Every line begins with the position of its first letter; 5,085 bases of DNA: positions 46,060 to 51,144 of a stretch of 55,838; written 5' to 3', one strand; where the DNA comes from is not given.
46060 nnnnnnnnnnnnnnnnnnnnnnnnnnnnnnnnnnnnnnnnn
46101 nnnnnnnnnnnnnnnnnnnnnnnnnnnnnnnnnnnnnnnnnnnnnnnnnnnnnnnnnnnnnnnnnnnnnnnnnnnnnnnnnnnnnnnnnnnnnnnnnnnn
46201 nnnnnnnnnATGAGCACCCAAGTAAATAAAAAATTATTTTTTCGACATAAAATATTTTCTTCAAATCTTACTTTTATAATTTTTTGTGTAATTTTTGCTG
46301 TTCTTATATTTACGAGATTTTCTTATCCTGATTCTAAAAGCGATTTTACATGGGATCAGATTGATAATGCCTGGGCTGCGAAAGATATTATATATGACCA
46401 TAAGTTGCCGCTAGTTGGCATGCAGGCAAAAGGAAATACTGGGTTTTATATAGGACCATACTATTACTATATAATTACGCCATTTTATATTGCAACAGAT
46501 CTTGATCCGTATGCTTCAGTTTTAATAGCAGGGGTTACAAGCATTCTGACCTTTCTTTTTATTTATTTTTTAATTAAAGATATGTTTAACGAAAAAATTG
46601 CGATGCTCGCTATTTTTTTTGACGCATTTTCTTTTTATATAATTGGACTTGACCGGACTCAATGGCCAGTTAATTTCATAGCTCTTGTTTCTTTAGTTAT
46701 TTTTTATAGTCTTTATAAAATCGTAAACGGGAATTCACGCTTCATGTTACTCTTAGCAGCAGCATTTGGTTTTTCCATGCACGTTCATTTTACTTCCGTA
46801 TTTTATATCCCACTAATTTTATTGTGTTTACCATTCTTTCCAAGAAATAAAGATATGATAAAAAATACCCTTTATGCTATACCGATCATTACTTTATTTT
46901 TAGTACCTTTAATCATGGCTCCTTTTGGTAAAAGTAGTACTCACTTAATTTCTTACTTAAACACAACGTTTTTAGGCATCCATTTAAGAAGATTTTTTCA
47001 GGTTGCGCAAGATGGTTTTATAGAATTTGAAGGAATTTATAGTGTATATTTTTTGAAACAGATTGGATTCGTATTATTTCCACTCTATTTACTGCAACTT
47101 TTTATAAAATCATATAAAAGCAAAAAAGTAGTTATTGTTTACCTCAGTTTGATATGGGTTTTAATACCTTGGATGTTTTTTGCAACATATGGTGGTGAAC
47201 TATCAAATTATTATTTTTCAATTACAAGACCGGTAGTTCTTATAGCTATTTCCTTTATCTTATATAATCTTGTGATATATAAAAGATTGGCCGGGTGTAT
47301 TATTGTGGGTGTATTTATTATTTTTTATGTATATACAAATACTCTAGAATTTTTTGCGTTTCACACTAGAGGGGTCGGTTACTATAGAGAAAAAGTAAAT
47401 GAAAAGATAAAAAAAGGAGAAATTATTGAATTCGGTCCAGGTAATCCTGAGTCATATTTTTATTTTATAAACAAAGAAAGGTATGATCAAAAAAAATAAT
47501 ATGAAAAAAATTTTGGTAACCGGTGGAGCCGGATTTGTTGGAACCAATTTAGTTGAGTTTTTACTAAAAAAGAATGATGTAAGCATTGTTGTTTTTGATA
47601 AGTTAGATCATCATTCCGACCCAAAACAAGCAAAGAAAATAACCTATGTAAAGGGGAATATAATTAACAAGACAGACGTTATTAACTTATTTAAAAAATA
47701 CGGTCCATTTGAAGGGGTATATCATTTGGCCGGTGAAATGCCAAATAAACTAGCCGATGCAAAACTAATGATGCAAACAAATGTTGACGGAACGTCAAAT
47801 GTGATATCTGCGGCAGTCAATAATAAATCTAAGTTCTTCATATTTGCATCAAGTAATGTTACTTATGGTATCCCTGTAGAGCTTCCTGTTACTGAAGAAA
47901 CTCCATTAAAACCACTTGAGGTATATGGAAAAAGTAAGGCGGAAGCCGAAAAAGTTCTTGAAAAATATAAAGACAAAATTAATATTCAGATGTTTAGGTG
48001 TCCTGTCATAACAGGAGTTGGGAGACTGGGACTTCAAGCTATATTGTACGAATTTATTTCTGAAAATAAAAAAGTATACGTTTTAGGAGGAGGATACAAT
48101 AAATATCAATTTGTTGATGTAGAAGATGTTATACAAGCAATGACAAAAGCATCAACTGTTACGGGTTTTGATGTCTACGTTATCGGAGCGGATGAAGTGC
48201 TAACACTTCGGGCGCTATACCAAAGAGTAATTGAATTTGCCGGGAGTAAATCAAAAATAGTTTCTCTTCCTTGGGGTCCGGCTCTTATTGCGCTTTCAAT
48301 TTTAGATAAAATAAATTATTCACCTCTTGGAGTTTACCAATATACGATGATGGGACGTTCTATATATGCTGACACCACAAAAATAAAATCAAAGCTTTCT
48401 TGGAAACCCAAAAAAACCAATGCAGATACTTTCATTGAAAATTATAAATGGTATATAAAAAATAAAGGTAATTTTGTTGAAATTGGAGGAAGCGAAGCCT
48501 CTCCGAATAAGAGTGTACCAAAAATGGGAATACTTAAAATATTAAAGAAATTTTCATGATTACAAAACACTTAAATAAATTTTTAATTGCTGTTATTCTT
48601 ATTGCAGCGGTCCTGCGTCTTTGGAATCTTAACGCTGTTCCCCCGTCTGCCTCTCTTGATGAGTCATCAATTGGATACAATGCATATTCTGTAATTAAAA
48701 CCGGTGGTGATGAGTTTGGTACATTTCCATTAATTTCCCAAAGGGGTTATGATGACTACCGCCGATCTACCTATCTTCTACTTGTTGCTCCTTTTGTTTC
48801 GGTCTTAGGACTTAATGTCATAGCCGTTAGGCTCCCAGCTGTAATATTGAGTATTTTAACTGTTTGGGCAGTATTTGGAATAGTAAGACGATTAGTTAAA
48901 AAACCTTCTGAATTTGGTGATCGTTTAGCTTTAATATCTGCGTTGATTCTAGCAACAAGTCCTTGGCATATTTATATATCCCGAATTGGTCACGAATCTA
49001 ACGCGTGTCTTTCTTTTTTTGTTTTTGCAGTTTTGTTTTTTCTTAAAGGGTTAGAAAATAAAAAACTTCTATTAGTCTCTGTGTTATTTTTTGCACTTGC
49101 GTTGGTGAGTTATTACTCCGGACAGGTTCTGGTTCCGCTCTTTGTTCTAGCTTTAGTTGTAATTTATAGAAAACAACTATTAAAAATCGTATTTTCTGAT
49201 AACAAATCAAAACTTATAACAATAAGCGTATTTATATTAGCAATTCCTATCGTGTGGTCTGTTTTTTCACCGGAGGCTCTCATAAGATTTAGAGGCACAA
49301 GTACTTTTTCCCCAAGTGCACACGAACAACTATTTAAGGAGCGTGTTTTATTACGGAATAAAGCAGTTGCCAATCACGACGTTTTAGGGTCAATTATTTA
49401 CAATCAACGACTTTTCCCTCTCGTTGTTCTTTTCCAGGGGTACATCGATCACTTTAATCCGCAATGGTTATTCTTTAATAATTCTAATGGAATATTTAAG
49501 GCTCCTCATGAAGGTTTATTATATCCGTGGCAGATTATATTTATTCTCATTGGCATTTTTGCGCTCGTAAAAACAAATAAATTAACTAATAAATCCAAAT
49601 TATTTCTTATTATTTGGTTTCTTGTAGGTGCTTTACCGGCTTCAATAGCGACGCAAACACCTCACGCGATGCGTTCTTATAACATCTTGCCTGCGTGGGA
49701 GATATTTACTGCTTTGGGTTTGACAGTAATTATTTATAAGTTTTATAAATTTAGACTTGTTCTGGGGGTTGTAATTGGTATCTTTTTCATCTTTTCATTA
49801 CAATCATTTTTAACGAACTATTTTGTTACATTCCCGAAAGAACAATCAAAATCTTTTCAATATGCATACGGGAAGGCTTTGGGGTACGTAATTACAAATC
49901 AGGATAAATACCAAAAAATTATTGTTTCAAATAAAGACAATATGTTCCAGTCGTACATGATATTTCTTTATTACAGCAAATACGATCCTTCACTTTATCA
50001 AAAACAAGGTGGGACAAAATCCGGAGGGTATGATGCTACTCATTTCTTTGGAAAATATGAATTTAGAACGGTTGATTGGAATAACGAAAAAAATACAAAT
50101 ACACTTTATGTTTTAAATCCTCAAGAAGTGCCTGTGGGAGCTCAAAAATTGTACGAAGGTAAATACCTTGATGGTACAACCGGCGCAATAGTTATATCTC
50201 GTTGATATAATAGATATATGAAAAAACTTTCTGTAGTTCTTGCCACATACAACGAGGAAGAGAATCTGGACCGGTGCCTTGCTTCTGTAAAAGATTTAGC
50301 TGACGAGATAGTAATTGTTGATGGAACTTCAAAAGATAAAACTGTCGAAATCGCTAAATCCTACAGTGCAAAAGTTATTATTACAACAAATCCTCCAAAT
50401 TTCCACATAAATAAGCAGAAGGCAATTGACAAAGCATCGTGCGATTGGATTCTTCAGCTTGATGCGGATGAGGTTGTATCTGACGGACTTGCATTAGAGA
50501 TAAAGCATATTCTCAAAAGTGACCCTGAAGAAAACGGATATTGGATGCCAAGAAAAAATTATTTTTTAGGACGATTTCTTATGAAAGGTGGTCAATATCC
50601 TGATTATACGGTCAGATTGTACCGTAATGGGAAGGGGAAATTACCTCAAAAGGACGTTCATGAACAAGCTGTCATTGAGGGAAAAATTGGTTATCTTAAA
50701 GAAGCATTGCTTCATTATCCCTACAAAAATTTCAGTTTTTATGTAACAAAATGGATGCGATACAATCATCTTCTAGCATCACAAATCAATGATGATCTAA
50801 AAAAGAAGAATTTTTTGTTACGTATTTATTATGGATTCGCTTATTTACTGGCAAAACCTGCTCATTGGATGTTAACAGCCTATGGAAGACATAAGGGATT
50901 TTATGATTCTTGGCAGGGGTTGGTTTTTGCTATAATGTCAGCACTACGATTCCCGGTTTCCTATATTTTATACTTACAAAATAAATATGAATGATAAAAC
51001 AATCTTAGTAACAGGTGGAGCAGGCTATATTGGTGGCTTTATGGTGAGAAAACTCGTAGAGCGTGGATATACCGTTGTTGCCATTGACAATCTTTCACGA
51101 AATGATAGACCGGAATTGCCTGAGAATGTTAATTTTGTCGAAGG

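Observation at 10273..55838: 45-kb co-directional glycosylation mega-cluster dominated by 18 extracytoplasmic GT-C-type membrane enzymes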

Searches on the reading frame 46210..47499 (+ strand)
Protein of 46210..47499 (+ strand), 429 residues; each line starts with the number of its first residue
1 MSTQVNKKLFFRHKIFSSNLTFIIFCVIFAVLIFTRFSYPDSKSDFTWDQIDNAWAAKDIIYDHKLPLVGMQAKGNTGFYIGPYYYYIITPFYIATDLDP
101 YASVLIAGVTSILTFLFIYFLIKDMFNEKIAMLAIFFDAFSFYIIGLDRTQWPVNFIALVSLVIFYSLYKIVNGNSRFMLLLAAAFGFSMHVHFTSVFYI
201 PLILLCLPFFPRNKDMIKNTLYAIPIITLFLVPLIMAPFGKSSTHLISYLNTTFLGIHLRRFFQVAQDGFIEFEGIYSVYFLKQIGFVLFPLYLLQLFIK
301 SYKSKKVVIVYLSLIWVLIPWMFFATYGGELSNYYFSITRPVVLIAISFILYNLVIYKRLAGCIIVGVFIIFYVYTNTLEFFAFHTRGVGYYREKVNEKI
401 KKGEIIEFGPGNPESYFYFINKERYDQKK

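Call 5: search_protein_families(library=pfam, proteins=[window:46210-47499:+], max_evalue=0.01)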
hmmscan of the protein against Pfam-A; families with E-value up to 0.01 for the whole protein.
window:46210-47499:+ (429 aa): 1 family
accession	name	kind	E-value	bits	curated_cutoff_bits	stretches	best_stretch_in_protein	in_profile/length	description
PF13231.12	PMT_2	-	3.5e-08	34.3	26.1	1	86-233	7-153/160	Dolichyl-phosphate-mannose-protein mannosyltransferase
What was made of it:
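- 46210..47499 (+): g37: 429-aa PMT_2-type GT-C without a large soluble domain. PMT_2, 34.3 bits (call 5).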

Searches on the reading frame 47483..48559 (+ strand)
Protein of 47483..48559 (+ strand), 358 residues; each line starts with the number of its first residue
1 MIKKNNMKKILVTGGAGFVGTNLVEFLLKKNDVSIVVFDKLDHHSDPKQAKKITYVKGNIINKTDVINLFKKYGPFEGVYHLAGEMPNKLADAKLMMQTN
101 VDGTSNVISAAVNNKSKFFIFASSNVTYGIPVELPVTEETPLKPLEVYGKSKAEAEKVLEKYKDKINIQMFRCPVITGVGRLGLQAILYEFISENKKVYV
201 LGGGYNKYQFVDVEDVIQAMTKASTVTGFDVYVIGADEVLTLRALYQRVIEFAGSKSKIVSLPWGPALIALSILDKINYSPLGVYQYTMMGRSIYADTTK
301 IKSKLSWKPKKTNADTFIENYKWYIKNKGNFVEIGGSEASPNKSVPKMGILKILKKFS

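Call 5: search_protein_families(library=pfam, proteins=[window:47483-48559:+], max_evalue=0.01)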
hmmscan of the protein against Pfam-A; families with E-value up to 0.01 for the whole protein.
window:47483-48559:+ (358 aa): 9 families
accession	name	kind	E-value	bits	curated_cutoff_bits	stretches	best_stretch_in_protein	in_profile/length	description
PF01370.27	Epimerase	-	1.2e-37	130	20.9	1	10-235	1-240/240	NAD dependent epimerase/dehydratase family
PF16363.11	GDP_Man_Dehyd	-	1.5e-35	123.7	27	1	11-312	1-324/332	GDP-mannose 4,6 dehydratase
PF01073.25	3Beta_HSD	-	1.3e-18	67.5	22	1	11-222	1-227/280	3-beta hydroxysteroid dehydrogenase/isomerase family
PF07993.18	NAD_binding_4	-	1.7e-14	54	20.1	1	12-179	1-210/258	Male sterility protein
PF04321.23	RmlD_sub_bind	-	3e-11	43.4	27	1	9-201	2-176/287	RmlD substrate binding domain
PF02719.21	Polysacc_synt_2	-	5.4e-11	42.6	20.2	1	10-254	1-248/293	Polysaccharide biosynthesis protein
PF13460.12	NAD_binding_10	-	1.3e-06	28.9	27.2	1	14-161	1-133/184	NAD(P)H-binding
PF08659.16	KR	-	5.6e-06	26.8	22.6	1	10-125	3-137/180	KR domain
PF05368.20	NmrA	-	0.0017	18.5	27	1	8-124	3-107/298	NmrA-like family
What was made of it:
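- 47483..48559 (+): g38: SDR nucleotide-sugar epimerase/dehydratase of unknown specificity. Epimerase 130 bits (call 5).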

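Call 44: search_protein_families(library=ncbifam, proteins=[window:47483-48559:+], max_evalue=0.001)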
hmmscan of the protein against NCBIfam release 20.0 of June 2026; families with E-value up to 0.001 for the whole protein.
window:47483-48559:+ (358 aa): 29 families (the best 25 are shown)
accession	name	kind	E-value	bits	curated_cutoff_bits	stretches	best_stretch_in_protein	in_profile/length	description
TIGR01179.1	galE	equivalog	1.4e-28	99.7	262.3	1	9-165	1-162/332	UDP-glucose 4-epimerase GalE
TIGR01181.1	dTDP_gluc_dehyt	equivalog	1.6e-28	99.8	365.1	1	9-329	1-316/321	dTDP-glucose 4,6-dehydratase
TIGR02197.1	heptose_epim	equivalog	8.4e-26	90.9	274.6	1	10-162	1-152/316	ADP-glyceromanno-heptose 6-epimerase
TIGR03466.1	HpnA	hypoth_equivalog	2.5e-22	79.2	367.65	1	9-327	2-324/327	hopanoid-associated sugar epimerase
TIGR04180.1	EDH_00030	hypoth_equivalog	9.7e-18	64.2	475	1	10-259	1-262/297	NAD-dependent 4,6-dehydratase LegB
NF043036.1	ErythonDh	equivalog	2.4e-17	63.1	325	1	9-175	2-178/321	D-erythronate dehydrogenase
NF042423.1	oxyalk_red_Shew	equivalog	6.2e-15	55.1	580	1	5-179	6-177/331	2-alkyl-3-oxoalkanoate reductase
TIGR01746.1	Thioester-redct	subfamily_domain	1e-14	54.6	213.35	1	79-249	92-277/371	thioester reductase domain-containing protein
NF007490.0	PRK10084.1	subfamily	4.7e-14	52.1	649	1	9-114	2-114/361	dTDP-glucose 4,6-dehydratase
NF041293.1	G6PDh_Azf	equivalog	5.4e-14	52.2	400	1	9-129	4-120/252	NAD-dependent glucose-6-phosphate dehydrogenase Azf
NF007582.0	PRK10217.1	equivalog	5.7e-14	52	698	1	7-330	1-337/355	dTDP-glucose 4,6-dehydratase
NF011728.1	PRK15181.1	equivalog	5.8e-14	51.8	760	1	8-226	16-251/348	Vi polysaccharide biosynthesis UDP-N-acetylglucosaminuronic acid C-4 epimerase TviC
NF008360.0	PRK11150.1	equivalog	1.6e-13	50.5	452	1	10-253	2-254/310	ADP-glyceromanno-heptose 6-epimerase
NF007956.0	PRK10675.1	subfamily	2.7e-13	49.8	394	1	9-162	2-163/338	UDP-glucose 4-epimerase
NF042422.1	oxyalk_red_OleD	equivalog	1.7e-11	44.1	580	1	9-264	2-261/329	2-alkyl-3-oxoalkanoate reductase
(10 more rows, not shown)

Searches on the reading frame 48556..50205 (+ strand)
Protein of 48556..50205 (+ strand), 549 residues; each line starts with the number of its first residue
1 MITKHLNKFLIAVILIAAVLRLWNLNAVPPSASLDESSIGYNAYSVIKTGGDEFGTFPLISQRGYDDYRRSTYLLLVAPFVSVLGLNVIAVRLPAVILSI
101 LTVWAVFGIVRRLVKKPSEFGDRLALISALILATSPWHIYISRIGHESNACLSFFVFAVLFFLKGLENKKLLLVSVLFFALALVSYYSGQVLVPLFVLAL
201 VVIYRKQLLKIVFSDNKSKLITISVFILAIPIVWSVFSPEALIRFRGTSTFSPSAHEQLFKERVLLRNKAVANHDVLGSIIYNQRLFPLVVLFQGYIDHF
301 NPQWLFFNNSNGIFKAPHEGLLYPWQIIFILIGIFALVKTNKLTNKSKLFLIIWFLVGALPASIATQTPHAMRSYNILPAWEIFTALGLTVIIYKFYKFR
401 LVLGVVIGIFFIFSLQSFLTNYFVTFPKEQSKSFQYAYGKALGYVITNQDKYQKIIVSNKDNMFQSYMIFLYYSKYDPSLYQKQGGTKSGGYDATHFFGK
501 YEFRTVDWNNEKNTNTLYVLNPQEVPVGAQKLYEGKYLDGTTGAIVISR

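Call 5: search_protein_families(library=pfam, proteins=[window:48556-50205:+], max_evalue=0.01)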
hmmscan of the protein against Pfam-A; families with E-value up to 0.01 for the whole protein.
window:48556-50205:+ (549 aa): 1 family
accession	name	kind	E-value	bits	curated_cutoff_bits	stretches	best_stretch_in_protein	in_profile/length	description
PF13231.12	PMT_2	-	1.5e-12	48.5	26.1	1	77-233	10-158/160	Dolichyl-phosphate-mannose-protein mannosyltransferase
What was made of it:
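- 48556..50205 (+): g39: family A GT-C. PMT_2, 48.5 bits (call 5).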

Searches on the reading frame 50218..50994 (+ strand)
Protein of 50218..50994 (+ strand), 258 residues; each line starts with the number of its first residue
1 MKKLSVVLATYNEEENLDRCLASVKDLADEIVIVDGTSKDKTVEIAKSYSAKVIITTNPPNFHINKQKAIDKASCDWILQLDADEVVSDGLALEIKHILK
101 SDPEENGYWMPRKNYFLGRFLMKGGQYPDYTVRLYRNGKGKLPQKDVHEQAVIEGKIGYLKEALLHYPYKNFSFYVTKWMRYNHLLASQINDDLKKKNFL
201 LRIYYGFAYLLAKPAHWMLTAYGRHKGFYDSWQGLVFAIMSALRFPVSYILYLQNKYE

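Call 5: search_protein_families(library=pfam, proteins=[window:50218-50994:+], max_evalue=0.01)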
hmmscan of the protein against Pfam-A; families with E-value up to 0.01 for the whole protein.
window:50218-50994:+ (258 aa): 3 families
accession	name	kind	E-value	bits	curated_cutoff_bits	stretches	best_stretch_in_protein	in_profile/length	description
PF00535.33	Glycos_transf_2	-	5.2e-22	79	23.3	1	5-125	1-128/168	Glycosyl transferase family 2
PF13704.12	Glyco_tranf_2_4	-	1.6e-05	25.8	27.5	1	12-86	2-83/98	Glycosyl transferase family 2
PF13641.12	Glyco_tranf_2_3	-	0.0032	17.9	27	1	4-91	3-103/230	Glycosyltransferase like family 2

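Call 37: search_protein_families(library=ncbifam, proteins=[window:50218-50994:+], max_evalue=0.00001)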
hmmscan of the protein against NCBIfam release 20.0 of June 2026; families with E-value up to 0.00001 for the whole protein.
window:50218-50994:+ (258 aa): 9 families
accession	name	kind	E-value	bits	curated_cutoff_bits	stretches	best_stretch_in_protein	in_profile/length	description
TIGR04283.1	glyco_like_mftF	equivalog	3e-14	53.2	182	1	4-107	1-105/221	TIGR04283 family arsenosugar biosynthesis glycosyltransferase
TIGR04195.1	S_glycosyl_SunS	equivalog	9e-13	47.8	350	1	8-89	63-146/421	SunS family peptide S-glycosyltransferase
NF041391.1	DPhHxTase_Halo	equivalog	7.3e-08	31.7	375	1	9-85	2-79/213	dolichyl-phosphate hexose transferase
NF007482.0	PRK10073.1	equivalog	7.9e-08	31.7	423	1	2-91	6-102/334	glycosyltransferase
NF010496.0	PRK13915.1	equivalog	1.4e-07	31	262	1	2-56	31-91/307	glucosyl-3-phosphoglycerate synthase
TIGR04182.1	glyco_TIGR04182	equivalog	9e-07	28.5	325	1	5-86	3-84/293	S-layer glycoprotein N-glycosyltransferase AglJ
NF050050.1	ProtGlycPglI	equivalog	9.8e-07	28.4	500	1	1-90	1-99/306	GalNAc(5)-diNAcBac-PP-undecaprenol beta-1,3-glucosyltransferase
NF041875.1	EPS_EpsD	equivalog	2.2e-06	27.3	370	1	4-91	1-96/325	exopolysaccharide biosynthesis glycosyltransferase EpsD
NF038302.1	EPS_HpsE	equivalog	2.8e-06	26.5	300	1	3-90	2-102/307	hormogonium polysaccharide biosynthesis glycosyltransferase HpsE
